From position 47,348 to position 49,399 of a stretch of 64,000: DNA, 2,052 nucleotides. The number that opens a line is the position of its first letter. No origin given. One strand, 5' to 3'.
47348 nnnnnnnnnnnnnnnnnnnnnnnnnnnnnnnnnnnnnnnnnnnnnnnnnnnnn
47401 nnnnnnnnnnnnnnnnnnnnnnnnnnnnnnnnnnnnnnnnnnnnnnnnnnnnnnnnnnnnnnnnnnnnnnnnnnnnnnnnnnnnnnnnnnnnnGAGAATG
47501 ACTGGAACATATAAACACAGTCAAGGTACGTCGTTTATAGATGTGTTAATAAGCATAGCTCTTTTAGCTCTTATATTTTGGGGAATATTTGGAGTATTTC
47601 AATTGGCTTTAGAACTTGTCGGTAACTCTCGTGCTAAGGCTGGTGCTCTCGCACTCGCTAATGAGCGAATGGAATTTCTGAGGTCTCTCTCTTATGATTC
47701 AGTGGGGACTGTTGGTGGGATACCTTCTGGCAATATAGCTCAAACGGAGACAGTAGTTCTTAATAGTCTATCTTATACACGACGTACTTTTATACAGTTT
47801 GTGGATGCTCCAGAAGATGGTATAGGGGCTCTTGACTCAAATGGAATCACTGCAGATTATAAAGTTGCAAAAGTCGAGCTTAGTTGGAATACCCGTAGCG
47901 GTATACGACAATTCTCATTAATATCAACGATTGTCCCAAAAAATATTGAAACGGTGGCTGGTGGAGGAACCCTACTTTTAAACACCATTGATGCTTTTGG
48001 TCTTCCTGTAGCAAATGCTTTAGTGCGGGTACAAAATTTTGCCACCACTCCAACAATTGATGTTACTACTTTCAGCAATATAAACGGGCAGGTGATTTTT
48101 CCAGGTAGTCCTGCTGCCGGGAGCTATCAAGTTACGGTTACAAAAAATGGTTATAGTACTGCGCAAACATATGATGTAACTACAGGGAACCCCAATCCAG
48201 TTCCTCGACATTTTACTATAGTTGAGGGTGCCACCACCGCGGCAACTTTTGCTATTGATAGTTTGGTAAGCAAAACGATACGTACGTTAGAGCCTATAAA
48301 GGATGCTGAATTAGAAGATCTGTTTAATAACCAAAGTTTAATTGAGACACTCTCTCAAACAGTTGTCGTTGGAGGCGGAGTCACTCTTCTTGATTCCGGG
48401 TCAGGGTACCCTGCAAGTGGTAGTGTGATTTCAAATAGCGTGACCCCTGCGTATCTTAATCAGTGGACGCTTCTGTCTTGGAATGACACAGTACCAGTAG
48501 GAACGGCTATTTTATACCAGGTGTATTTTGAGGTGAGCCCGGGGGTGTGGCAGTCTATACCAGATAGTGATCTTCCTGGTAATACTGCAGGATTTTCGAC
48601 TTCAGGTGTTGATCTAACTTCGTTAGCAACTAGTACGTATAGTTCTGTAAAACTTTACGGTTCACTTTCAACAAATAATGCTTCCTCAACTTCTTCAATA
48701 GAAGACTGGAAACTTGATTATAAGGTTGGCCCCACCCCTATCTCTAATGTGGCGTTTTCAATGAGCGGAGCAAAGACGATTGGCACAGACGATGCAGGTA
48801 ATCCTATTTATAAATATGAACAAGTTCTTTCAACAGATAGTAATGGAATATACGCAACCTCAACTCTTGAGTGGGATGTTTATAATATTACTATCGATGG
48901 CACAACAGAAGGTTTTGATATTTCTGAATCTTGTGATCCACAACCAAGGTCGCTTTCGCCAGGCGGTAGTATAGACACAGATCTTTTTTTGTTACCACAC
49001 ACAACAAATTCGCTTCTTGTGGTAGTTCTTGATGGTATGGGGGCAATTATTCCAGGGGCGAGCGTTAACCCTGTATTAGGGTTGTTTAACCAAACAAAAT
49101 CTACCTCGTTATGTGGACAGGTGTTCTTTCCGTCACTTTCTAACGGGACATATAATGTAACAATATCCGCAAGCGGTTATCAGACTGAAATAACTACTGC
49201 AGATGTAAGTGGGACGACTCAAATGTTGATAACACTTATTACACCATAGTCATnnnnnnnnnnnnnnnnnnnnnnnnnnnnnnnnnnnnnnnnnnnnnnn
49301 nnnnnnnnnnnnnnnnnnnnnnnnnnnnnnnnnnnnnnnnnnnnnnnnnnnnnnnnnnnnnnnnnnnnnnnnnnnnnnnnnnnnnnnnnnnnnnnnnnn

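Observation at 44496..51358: Minimal type IV pilus operon (PilB-PilC-large pilin-like-pilin-PilX-like) lacking PilT/PilM-Q/PilD in cis, flowing directly into tpiA-pgk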

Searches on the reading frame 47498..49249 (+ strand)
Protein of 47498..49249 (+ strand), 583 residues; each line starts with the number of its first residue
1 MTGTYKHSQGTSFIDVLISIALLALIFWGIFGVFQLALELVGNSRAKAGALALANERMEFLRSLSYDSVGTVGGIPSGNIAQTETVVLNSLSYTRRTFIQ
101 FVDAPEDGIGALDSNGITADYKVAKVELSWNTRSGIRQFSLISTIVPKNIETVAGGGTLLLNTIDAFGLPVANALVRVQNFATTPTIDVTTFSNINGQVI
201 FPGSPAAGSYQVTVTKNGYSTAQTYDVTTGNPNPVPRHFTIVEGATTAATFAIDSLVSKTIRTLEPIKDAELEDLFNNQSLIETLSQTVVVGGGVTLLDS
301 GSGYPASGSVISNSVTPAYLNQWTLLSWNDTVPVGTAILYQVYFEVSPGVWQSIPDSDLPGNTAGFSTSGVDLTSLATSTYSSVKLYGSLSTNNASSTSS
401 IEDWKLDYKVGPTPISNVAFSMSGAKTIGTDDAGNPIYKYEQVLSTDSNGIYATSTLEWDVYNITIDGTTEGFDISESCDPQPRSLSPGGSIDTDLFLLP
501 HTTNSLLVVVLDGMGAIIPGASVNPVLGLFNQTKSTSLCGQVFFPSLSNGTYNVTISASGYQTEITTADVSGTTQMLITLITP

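Call 3: search_protein_families(library=pfam, proteins=[window:47498-49249:+], max_evalue=1)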
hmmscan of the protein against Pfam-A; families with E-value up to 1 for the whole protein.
window:47498-49249:+ (583 aa): 8 families
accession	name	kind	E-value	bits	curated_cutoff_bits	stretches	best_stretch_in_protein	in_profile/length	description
PF13620.12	CarboxypepD_reg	-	4.6e-16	59.4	32.3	2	165-234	8-76/82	Carboxypeptidase regulatory-like domain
PF08308.17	PEGA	-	0.00016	21.9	20.8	1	547-571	32-56/71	PEGA domain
PF20608.4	Phage_tube_C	-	0.0017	19.1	24.1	1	546-564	54-72/82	Phage tail tube protein C-terminal domain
PF07550.17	Shr-like_HID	-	0.0023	18.8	22.3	1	548-567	59-78/82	Heme-binding protein Shr-like, Hb-interacting domain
PF17210.9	SdrD_B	-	0.0026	18.4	29.7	0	531-571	39-78/112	SdrD B-like domain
PF13715.12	CarbopepD_reg_2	-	0.018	15.5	32.2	1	514-573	10-67/88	CarboxypepD_reg-like domain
PF02369.22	Big_1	-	0.16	12.6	34.9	0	502-569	17-89/93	Bacterial Ig-like domain (group 1)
PF09977.15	Tad_C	-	0.19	13.2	22.1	0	206-240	16-55/93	Putative Tad-like Flp pilus-assembly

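Call 4: search_protein_families(library=ncbifam, proteins=[window:47498-49249:+], max_evalue=1)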
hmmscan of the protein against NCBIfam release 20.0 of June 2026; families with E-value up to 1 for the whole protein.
window:47498-49249:+ (583 aa): 0 families

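Call 7: find_homologous_proteins(query=window:47498-49249:+)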
Query window:47498-49249:+ (583 aa): 507 proteins with E <= 0.001 among 8000 candidates; the best 120 are listed.
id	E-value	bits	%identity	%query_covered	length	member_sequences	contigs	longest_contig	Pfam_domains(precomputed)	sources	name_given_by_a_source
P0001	0.0e+0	1264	100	100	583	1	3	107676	PF13620.13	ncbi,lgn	-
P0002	0.0e+0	1117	87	100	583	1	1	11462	PF13620.13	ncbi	-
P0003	5.4e-185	634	52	98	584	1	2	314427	PF17802.8,PF13620.13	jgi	jgi:hypothetical protein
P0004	2.9e-183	629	52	99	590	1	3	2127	PF17802.8,PF13620.13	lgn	-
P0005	4.1e-183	628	52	99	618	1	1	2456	PF13620.13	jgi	jgi:hypothetical protein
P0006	1.1e-182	627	52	98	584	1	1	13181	PF13620.13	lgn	-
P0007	2.8e-179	615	51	98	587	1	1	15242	PF02369.23,PF13620.13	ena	-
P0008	1.4e-177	610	51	98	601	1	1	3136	-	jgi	-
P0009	1.4e-177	610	50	99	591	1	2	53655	PF13620.13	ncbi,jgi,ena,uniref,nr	ncbi:hypothetical protein COU17_01825 [Candidatus Kaiserbacteria bacterium CG10_big_fil_rev_8_21_14_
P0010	3.5e-176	605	51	99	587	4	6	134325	PF13620.13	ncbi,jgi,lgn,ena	ncbi:MAG TPA: carboxypeptidase-like regulatory domain-containing protein [Candidatus Paceibacterota 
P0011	1.1e-175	603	50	99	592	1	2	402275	PF17802.8,PF13620.13,PF17210.10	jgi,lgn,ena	-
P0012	7.7e-174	597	51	99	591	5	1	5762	PF13620.13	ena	-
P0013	1.5e-173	596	50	97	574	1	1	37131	PF13620.13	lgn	-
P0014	9.1e-172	591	50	98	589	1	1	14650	PF13620.13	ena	-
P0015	3.6e-171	589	50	98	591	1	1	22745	PF17802.8,PF13620.13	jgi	jgi:hypothetical protein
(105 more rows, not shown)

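Call 27: predict_structure(alignment_id=A2)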
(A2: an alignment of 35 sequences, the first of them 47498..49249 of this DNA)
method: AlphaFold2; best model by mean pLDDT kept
length: 583 residues; sequences in the alignment: 35
mean_pLDDT: 88.8   pTM: 0.66
mean pLDDT of the five models: 88.8, 88.2, 87.3, 86.8, 86.7
residues with pLDDT >= 90: 388; 70-90: 152; 50-70: 34; < 50: 9
segments of 3 or more residues with pLDDT < 50: 1-9
pLDDT, mean of each block of 10 residues (from residue 1): 43 75 85 83 86 91 81 75 88 89 66 59 88 85 71 70 93 92 82 87 84 94 93 92 89 95 94 94 96 92 93 95 97 95 95 96 95 95 96 93 97 95 95 94 96 94 91 91 90 94 94 92 95 94 95 96 94 92 85
secondary structure, 60 per line:
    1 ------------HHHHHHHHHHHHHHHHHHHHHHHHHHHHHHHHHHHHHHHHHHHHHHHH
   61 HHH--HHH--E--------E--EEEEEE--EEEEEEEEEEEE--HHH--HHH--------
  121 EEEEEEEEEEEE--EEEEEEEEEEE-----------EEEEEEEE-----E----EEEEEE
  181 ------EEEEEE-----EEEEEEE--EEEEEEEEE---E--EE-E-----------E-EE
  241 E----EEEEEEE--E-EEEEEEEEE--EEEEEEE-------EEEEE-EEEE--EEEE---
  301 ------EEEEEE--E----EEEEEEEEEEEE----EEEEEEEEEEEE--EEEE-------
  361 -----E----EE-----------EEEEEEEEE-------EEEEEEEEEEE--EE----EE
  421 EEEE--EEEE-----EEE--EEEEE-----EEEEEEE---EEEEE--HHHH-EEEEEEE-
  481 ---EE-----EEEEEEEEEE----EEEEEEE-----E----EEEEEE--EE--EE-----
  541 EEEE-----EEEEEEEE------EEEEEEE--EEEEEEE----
elements in order: H13-63 E83-88 E91-102 E121-132 E135-145 E157-164 E175-180 E187-192 E198-204 E207-215 E239-241 E246-252 E257-265 E268-274 E282-286 E288-291 E294-297 E307-312 E320-331 E336-347 E350-353 E384-392 E400-410 E419-424 E427-430 E436-438 E441-445 E451-457 E461-465 H468-471 E473-479 E491-500 E505-511 E522-527 E541-544 E550-557 E564-570 E573-579

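Call 31: fold_search(model_id=the predicted structure, library=pdb)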
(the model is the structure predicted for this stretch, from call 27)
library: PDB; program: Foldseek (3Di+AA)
matches with E <= 10: 1177; with E <= 0.001: 93
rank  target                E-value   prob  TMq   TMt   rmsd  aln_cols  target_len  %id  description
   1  6fwv_B                4.2e-12  1.00  0.15  0.17  23.1       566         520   11  The Bacillus anthracis TIE protein (released 2018-08-08)
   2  6fwv_A                1.0e-11  1.00  0.15  0.17  23.3       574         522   10  The Bacillus anthracis TIE protein (released 2018-08-08)
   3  10ps                  2.2e-11  1.00  0.13  0.13  41.9       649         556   11  Crystal structure of SdrD A2-A3-B1-B2 domains from Staphylococcus aureus JH1 (released 2026-02-11)
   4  3kpt_B                7.4e-10  1.00  0.13  0.21  29.0       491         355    9  Crystal structure of BcpA, the major pilin subunit of Bacillus cereus (released 2009-11-24)
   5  3rkp_A                9.1e-10  1.00  0.14  0.22  30.1       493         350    9  Crystal structure of BcpA*(D312A), the major pilin subunit of Bacillus cereus (released 2012-05-30)
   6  3rkp_B                1.1e-09  1.00  0.12  0.20  30.9       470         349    9  Crystal structure of BcpA*(D312A), the major pilin subunit of Bacillus cereus (released 2012-05-30)
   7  3kpt_A                1.8e-09  1.00  0.14  0.22  31.1       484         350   10  Crystal structure of BcpA, the major pilin subunit of Bacillus cereus (released 2009-11-24)
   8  3irp                  1.1e-08  1.00  0.13  0.18  32.6       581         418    9  Crystal structure of functional region of UafA from Staphylococcus saprophyticus at 1.50 angstrom resolution (released 2010-09-08)
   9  3uxf                  2.1e-08  1.00  0.13  0.16  26.6       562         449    9  Structure of the fimbrial protein FimP from Actonomyces oris (released 2012-11-28)
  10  2y1v_A                2.7e-08  1.00  0.12  0.12  30.6       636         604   10  Full length structure of RrgB Pilus protein from Streptococcus pneumoniae (released 2011-11-09)
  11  4hss_A                1.4e-07  1.00  0.13  0.17  28.3       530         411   13  Structure of the Full-Length Major Pilin SpaD from Corynebacterium diphtheriae (released 2013-11-13)
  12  7vcr_A                1.4e-07  1.00  0.16  0.19  23.4       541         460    8  Crystal Structure of PitA fragment from pilus islet-2 of Streptococcus oralis (released 2022-06-01)
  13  4hss_B                1.4e-07  1.00  0.12  0.18  28.3       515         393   13  Structure of the Full-Length Major Pilin SpaD from Corynebacterium diphtheriae (released 2013-11-13)
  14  8wgg                  1.6e-07  1.00  0.12  0.16  27.4       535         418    9  Crystal structure of basal pilin PilB from Streptococcus sanguinis (released 2025-03-26)
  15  9vqn                  1.9e-07  1.00  0.12  0.16  28.0       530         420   10  Crystal structure of Se-Met SSA1633 from Streptococcus sanguinis (Phase determination model) (released 2026-01-21)
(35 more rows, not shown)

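Call 45: search_protein_families(library=pfam, alignment_id=A2, max_evalue=0.1)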
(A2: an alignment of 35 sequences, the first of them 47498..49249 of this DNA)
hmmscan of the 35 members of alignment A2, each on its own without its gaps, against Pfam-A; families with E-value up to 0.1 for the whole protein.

A. member 1, window:47498-49249:+ (583 aa): 6 families
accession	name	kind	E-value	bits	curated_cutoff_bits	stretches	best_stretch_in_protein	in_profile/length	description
PF13620.12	CarboxypepD_reg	-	4.6e-16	59.4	32.3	2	165-234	8-76/82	Carboxypeptidase regulatory-like domain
PF08308.17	PEGA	-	0.00016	21.9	20.8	0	547-571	32-56/71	PEGA domain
PF20608.4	Phage_tube_C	-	0.0017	19.1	24.1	1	546-564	54-72/82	Phage tail tube protein C-terminal domain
PF07550.17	Shr-like_HID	-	0.0023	18.8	22.3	0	548-567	59-78/82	Heme-binding protein Shr-like, Hb-interacting domain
PF17210.9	SdrD_B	-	0.0026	18.4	29.7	0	531-571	39-78/112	SdrD B-like domain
PF13715.12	CarbopepD_reg_2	-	0.018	15.5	32.2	0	514-573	10-67/88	CarboxypepD_reg-like domain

B. families by the number of members that match (of 35 scanned): 20 families
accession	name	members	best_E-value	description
PF13620.12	CarboxypepD_reg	35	2.4e-22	Carboxypeptidase regulatory-like domain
PF13715.12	CarbopepD_reg_2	18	3.5e-11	CarboxypepD_reg-like domain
PF17802.7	SpaA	18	9.3e-08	Prealbumin-like fold domain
PF02369.22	Big_1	10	3.5e-06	Bacterial Ig-like domain (group 1)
PF07963.17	N_methyl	9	2.1e-06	Prokaryotic N-terminal methylation motif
PF08308.17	PEGA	9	8.9e-05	PEGA domain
PF07550.17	Shr-like_HID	9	0.00012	Heme-binding protein Shr-like, Hb-interacting domain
PF17210.9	SdrD_B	6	2.2e-06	SdrD B-like domain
PF24025.1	Ig_DR_A0283-like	5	0.008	DR_A0283-like, Ig-like domain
PF24107.1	DUF7382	3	0.0015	Domain of unknown function (DUF7382)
PF20608.4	Phage_tube_C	3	0.0017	Phage tail tube protein C-terminal domain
PF22902.2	NOMO1-like_9th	2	0.0075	BOS complex subunit NOMO1-like, beta sandwich domain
PF17789.7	MG4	2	0.0091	Macroglobulin domain MG4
PF10670.15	DUF4198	1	0.00051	Domain of unknown function (DUF4198)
PF05688.17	BIg21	1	0.014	Bacterial Immunoglobulin-like 21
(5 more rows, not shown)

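Call 47: find_encoding_contigs(protein=P0001, flank=10000, max_places=3)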
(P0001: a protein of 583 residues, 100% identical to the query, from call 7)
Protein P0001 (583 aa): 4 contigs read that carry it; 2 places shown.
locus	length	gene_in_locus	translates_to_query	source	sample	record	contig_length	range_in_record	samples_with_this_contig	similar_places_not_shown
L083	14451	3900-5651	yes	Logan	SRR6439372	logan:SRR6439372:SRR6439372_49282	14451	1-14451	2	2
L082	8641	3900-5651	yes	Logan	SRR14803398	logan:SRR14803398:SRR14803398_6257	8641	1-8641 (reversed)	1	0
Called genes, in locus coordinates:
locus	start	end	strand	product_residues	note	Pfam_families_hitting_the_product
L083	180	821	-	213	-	PF00300:His_Phos_1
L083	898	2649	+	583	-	PF05157:MshEN, PF00437:T2SSE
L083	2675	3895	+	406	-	PF00482:T2SSF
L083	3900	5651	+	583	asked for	PF13620:CarboxypepD_reg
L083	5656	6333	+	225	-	-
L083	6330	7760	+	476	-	-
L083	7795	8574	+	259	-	PF00121:TIM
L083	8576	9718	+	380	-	PF00162:PGK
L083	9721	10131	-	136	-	PF11969:DcpS_C, PF01230:HIT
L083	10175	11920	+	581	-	PF01368:DHH, PF02272:DHHA1, PF17768:RecJ_OB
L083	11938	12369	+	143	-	PF00075:RNase_H, PF13456:RVT_3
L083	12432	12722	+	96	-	-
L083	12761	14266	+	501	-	PF13567:DUF4131, PF03772:Competence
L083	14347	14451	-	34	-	?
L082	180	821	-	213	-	PF00300:His_Phos_1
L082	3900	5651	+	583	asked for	PF13620:CarboxypepD_reg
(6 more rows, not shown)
